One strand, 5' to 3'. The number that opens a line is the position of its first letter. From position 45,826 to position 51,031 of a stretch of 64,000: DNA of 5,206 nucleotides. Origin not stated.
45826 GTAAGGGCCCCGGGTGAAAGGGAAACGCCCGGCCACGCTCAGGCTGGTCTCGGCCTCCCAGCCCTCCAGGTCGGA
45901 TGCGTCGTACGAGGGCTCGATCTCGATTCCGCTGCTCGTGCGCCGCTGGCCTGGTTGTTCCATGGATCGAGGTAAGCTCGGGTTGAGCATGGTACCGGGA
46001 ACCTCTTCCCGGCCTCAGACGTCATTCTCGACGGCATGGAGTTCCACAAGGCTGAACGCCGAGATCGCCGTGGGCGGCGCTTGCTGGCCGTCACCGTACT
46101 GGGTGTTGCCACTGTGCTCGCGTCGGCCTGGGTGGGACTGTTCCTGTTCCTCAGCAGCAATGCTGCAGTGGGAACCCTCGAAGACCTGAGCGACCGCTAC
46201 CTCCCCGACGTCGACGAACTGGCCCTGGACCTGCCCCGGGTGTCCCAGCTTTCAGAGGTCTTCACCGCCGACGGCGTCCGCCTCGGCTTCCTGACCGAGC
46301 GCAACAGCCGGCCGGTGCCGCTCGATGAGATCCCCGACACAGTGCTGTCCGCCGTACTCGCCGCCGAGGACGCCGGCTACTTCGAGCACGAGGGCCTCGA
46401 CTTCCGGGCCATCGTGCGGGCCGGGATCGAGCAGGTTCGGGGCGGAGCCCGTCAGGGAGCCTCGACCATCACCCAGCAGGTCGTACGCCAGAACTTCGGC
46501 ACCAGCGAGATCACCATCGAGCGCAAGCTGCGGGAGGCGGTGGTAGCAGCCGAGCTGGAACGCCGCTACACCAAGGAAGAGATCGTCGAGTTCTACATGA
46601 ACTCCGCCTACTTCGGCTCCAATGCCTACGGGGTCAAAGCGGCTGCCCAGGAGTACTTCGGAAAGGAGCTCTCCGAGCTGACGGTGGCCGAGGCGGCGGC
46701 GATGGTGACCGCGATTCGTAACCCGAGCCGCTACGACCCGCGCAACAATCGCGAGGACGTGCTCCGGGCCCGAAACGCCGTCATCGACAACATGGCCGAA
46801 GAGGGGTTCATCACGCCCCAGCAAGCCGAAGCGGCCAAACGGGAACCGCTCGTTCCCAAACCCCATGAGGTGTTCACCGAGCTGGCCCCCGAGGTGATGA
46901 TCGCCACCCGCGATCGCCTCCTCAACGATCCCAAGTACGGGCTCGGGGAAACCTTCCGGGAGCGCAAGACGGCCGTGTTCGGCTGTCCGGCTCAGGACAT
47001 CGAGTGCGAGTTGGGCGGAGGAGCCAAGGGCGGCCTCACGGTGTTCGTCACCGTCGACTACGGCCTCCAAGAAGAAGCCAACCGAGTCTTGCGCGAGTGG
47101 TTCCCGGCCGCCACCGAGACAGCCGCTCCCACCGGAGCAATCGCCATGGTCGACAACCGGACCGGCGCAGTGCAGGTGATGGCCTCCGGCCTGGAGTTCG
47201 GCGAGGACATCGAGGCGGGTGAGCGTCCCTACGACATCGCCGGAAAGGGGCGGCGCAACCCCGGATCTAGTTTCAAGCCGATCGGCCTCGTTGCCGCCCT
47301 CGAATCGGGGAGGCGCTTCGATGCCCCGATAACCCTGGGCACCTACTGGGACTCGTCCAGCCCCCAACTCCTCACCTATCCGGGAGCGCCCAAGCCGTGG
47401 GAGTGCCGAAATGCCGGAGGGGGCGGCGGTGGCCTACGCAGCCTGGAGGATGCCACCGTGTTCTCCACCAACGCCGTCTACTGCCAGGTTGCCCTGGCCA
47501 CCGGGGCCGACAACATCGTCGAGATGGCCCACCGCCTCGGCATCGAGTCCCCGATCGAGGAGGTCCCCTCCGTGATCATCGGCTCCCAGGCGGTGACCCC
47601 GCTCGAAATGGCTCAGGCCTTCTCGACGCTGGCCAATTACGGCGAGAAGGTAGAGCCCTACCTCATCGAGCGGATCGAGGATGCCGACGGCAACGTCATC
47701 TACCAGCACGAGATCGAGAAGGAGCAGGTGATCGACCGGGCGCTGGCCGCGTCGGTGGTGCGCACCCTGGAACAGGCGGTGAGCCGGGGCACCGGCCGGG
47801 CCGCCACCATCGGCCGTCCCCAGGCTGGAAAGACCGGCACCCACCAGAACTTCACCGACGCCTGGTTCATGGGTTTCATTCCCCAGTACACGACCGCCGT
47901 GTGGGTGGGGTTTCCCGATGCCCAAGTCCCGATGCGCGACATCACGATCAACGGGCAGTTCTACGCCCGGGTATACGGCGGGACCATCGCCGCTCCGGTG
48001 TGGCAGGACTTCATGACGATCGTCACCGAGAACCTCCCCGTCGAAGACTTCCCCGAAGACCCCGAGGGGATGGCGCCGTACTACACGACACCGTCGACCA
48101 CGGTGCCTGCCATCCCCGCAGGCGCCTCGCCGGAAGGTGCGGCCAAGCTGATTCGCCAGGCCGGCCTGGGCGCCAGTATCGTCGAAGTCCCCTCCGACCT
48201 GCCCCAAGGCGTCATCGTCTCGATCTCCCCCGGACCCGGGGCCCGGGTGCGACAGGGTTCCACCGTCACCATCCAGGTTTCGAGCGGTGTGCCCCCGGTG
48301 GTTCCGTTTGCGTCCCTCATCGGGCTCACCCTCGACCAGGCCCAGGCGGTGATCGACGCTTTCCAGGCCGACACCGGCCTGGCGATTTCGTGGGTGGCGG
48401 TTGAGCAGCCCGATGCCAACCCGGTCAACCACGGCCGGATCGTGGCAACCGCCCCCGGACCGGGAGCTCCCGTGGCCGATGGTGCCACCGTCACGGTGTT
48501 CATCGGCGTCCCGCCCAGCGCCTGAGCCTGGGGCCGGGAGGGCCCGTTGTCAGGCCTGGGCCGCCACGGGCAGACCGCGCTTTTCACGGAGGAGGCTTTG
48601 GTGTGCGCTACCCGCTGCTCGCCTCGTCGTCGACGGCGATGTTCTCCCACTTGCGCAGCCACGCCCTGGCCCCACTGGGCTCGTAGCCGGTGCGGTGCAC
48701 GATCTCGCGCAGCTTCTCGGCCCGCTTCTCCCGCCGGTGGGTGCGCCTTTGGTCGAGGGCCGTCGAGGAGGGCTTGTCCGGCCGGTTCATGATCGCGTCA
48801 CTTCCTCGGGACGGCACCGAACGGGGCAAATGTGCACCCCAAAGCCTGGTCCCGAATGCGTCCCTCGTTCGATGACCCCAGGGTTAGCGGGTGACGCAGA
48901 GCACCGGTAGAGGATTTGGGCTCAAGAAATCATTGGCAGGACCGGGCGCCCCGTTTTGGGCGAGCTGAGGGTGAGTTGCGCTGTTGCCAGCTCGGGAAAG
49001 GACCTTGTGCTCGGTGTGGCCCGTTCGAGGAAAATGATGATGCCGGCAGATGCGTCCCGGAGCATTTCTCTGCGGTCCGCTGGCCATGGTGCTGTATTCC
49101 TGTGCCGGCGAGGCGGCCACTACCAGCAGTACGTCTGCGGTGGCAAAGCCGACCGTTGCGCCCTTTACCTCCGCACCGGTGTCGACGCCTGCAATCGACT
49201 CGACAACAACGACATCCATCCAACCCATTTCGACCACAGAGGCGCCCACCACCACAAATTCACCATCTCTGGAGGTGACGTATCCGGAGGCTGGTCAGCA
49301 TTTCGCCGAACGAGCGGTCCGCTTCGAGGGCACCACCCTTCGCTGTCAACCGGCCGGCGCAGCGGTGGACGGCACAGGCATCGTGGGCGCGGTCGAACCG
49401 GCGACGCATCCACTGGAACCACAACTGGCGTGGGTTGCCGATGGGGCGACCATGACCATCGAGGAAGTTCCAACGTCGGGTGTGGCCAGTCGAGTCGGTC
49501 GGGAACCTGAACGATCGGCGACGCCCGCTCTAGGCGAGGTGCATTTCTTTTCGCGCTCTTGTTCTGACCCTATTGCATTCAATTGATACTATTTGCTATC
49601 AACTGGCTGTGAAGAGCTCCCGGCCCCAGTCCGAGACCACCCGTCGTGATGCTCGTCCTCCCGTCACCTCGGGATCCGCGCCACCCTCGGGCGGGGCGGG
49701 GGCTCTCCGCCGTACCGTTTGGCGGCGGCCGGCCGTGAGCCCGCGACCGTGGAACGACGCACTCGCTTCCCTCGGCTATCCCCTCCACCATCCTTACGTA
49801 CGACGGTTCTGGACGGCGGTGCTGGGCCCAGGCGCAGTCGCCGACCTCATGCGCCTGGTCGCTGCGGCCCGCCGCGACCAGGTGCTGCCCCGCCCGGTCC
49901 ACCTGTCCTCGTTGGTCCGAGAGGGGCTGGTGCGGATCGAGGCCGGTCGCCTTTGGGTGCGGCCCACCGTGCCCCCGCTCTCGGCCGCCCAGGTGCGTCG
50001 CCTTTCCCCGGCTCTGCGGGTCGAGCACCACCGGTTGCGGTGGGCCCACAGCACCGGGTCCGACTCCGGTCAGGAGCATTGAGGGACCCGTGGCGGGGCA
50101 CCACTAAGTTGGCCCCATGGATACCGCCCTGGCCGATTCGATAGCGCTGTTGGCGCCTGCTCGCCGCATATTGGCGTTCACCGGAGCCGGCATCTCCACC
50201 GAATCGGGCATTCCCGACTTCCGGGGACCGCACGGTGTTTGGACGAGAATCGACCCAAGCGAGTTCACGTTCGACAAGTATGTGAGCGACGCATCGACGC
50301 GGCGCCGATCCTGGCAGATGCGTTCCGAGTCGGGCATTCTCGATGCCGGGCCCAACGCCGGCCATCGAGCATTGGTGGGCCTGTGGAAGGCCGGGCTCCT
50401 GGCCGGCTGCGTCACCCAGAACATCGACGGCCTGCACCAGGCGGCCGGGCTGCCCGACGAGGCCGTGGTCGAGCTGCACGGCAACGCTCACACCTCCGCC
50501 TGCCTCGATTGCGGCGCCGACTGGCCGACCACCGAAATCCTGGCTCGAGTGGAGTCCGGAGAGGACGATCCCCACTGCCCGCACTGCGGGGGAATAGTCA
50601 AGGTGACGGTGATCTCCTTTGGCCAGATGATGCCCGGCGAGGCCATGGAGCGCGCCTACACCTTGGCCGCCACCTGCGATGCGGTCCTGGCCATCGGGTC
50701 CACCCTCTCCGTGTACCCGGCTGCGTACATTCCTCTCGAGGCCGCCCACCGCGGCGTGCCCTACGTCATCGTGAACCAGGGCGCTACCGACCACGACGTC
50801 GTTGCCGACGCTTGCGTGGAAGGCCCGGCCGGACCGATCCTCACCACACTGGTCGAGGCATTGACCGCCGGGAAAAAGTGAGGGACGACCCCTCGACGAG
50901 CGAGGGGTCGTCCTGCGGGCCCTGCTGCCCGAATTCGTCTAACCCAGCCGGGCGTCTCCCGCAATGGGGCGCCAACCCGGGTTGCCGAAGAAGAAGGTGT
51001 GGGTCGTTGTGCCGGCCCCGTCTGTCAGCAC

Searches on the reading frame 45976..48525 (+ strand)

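Call 20: search_protein_families(library=pfam, proteins=[window:45976-48525:+], max_evalue=0.00001)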
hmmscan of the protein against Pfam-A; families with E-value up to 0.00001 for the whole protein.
window:45976-48525:+ (849 aa): 3 families
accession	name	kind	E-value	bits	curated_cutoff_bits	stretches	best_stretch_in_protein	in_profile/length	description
PF00912.28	Transgly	-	3.3e-58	196.5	27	1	106-273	8-177/178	Transglycosylase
PF00905.27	Transpeptidase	-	1.9e-30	106.5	22.1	1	387-644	1-273/299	Penicillin binding protein transpeptidase domain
PF03793.24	PASTA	-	2e-16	60.1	23.2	1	709-770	2-64/64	PASTA domain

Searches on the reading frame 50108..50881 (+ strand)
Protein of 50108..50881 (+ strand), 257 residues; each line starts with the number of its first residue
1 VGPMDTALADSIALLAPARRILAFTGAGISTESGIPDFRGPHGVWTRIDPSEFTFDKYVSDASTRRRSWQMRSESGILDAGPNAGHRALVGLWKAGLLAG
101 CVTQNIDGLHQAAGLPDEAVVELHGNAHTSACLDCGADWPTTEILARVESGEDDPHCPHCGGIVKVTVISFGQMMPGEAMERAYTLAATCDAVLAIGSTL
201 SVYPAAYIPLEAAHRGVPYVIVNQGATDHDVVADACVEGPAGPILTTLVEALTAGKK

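Call 20: search_protein_families(library=pfam, proteins=[window:50108-50881:+], max_evalue=0.00001)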
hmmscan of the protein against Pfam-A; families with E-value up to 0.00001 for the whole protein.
window:50108-50881:+ (257 aa): 1 family
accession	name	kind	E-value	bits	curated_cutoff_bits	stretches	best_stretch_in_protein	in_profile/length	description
PF02146.23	SIR2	-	1.1e-42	146.4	24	1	26-204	1-180/180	Sir2 family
